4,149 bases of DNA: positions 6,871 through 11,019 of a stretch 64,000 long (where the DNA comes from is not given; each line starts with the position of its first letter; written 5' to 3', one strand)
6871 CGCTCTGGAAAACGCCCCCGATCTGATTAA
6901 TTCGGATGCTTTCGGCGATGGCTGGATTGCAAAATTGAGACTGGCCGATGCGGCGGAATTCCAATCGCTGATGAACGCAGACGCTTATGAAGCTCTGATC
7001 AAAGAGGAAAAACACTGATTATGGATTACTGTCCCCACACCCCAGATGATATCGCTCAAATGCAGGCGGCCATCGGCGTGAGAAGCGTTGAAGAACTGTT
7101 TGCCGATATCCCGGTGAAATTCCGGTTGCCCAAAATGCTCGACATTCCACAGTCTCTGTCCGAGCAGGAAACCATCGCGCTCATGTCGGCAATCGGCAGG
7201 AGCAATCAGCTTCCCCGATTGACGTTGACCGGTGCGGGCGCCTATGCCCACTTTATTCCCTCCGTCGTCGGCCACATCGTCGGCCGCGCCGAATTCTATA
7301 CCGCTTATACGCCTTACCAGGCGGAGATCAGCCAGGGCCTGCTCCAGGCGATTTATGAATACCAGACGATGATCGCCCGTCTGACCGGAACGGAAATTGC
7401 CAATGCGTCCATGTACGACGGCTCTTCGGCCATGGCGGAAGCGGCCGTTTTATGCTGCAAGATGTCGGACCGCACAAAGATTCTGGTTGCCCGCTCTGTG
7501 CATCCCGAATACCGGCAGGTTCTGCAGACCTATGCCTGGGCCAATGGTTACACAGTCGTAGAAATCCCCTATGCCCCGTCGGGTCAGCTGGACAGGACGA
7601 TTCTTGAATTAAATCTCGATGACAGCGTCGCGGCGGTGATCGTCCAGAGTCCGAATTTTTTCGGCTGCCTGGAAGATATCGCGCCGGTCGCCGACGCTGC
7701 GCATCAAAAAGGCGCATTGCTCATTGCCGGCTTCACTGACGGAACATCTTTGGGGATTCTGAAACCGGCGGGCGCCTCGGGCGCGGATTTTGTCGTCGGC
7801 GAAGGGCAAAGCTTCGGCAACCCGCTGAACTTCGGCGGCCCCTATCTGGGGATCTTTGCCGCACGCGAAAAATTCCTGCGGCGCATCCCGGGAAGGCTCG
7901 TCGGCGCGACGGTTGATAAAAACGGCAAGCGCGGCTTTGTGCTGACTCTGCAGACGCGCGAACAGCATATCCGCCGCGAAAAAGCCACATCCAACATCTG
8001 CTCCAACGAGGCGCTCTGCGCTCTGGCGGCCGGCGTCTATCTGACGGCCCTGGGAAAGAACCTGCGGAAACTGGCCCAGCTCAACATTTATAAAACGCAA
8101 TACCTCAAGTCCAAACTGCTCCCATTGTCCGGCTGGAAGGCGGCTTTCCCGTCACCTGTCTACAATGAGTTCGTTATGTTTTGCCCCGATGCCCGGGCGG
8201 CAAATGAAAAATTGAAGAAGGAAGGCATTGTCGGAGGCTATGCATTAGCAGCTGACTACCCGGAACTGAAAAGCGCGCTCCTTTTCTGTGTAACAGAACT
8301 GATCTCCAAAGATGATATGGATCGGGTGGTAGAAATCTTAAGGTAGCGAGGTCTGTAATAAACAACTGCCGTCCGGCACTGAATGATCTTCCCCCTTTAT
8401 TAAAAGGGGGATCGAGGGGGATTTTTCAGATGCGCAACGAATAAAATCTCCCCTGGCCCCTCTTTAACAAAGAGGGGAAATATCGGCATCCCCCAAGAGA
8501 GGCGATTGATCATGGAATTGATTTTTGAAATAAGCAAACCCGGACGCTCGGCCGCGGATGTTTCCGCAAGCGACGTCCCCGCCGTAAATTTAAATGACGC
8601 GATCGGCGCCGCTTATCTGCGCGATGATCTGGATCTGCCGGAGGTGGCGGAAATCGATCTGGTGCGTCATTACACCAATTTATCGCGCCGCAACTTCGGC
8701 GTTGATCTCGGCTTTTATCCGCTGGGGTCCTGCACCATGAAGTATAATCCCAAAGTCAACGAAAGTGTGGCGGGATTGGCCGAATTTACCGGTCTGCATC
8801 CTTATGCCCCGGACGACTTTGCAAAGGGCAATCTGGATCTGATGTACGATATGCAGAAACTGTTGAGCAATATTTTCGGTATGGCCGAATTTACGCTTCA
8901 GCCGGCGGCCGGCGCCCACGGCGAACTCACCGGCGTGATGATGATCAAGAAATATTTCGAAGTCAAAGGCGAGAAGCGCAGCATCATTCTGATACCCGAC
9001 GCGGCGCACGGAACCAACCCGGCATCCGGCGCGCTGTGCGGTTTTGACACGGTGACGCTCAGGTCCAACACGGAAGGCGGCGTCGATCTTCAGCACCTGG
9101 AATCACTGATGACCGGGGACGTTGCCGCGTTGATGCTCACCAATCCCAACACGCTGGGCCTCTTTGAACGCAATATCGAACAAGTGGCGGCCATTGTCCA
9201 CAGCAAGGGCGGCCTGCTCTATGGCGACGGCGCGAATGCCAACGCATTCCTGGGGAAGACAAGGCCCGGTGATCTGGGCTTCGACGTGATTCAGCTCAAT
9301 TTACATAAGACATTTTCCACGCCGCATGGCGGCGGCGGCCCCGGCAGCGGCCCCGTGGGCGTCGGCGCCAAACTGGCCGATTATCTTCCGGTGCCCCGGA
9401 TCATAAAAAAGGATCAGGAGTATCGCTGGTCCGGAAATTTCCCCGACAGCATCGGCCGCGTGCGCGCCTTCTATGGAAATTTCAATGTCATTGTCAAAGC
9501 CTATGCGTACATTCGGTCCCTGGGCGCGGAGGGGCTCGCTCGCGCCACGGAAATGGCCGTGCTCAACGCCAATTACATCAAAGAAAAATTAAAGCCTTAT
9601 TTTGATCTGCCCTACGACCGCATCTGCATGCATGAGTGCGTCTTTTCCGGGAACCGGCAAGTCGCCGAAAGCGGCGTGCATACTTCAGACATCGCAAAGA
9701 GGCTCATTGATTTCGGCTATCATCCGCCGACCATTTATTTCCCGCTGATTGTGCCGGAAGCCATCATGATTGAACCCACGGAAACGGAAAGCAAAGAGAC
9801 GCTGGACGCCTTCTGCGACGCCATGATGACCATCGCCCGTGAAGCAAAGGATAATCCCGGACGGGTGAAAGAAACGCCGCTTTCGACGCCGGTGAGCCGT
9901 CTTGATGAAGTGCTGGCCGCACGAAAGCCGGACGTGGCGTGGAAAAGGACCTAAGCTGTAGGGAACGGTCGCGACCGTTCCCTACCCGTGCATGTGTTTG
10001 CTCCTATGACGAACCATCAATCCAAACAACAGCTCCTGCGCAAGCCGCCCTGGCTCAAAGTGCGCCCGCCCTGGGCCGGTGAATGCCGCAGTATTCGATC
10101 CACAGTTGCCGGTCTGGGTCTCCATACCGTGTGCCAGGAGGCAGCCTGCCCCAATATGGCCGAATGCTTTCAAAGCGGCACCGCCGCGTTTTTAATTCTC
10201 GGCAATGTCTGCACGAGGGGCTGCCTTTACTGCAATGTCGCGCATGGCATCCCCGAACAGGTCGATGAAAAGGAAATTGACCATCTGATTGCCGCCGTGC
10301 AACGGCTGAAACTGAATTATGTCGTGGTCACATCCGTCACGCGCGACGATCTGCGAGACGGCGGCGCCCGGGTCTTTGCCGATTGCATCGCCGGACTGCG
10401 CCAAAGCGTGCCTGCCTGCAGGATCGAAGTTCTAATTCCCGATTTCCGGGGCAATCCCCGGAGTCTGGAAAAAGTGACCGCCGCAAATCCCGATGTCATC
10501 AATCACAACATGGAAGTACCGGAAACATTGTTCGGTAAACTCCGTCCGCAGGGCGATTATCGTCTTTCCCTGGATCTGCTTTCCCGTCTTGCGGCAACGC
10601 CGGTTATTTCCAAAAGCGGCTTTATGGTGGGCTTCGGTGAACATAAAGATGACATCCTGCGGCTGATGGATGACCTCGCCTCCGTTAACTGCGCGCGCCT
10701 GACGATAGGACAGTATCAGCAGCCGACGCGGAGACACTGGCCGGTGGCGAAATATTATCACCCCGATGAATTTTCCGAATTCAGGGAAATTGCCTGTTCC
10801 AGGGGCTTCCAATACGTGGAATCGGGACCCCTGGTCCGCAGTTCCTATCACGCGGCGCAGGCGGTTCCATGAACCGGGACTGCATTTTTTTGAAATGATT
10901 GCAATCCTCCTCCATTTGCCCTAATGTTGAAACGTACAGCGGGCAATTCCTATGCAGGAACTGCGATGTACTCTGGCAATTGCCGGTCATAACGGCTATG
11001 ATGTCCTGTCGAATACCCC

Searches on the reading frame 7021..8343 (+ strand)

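Call 65: search_protein_families(library=ncbifam, proteins=[window:7021-8343:+], max_evalue=1e-20)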
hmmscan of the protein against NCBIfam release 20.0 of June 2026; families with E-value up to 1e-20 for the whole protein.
window:7021-8343:+ (441 aa): 3 families
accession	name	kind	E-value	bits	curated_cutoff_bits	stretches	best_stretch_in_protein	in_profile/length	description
NF001696.0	PRK00451.1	equivalog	9.9e-175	581.7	364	1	1-440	2-442/447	aminomethyl-transferring glycine dehydrogenase subunit GcvPA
TIGR00461.1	gcvP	equivalog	1.3e-70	238.2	859.2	1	9-353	8-345/939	aminomethyl-transferring glycine dehydrogenase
NF003346.0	PRK04366.1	equivalog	1.3e-24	86.8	441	1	86-440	95-448/487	aminomethyl-transferring glycine dehydrogenase subunit GcvPB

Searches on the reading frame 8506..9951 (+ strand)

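Call 65: search_protein_families(library=ncbifam, proteins=[window:8506-9951:+], max_evalue=1e-20)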
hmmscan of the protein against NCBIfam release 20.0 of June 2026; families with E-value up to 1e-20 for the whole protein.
window:8506-9951:+ (482 aa): 3 families
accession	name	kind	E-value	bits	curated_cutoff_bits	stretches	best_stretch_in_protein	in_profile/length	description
NF003346.0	PRK04366.1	equivalog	3.8e-219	728.3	441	1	3-479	9-487/487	aminomethyl-transferring glycine dehydrogenase subunit GcvPB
TIGR00461.1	gcvP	equivalog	2e-115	386.6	859.2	1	37-449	456-870/939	aminomethyl-transferring glycine dehydrogenase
NF001696.0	PRK00451.1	equivalog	1.4e-21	76.9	364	0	39-295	38-291/447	aminomethyl-transferring glycine dehydrogenase subunit GcvPA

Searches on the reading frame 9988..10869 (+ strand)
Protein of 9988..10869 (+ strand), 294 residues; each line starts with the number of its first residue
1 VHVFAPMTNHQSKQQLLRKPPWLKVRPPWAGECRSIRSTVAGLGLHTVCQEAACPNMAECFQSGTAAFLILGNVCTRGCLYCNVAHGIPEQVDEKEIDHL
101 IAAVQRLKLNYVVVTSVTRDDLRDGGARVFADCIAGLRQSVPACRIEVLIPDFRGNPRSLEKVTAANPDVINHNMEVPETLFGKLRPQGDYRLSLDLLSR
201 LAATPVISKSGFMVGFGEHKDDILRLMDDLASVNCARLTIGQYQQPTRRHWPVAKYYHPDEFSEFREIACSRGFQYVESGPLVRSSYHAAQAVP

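Call 65: search_protein_families(library=ncbifam, proteins=[window:9988-10869:+], max_evalue=1e-20)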
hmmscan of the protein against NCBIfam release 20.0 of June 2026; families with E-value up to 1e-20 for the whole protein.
window:9988-10869:+ (294 aa): 4 families
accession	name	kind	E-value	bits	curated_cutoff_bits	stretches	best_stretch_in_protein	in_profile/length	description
NF004019.1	PRK05481.1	subfamily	1.6e-109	365.6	203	1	19-292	1-276/286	lipoyl synthase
NF009544.0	PRK12928.1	subfamily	1.9e-107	359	210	1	7-292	8-296/300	lipoyl synthase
NF053790.1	LplA_LipA_fuse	exception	3.1e-105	353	800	1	12-291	326-605/606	bifunctional lipoate--protein ligase/lipoyl synthase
TIGR00510.1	lipA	equivalog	2e-100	336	310.25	1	10-291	8-292/302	lipoyl synthase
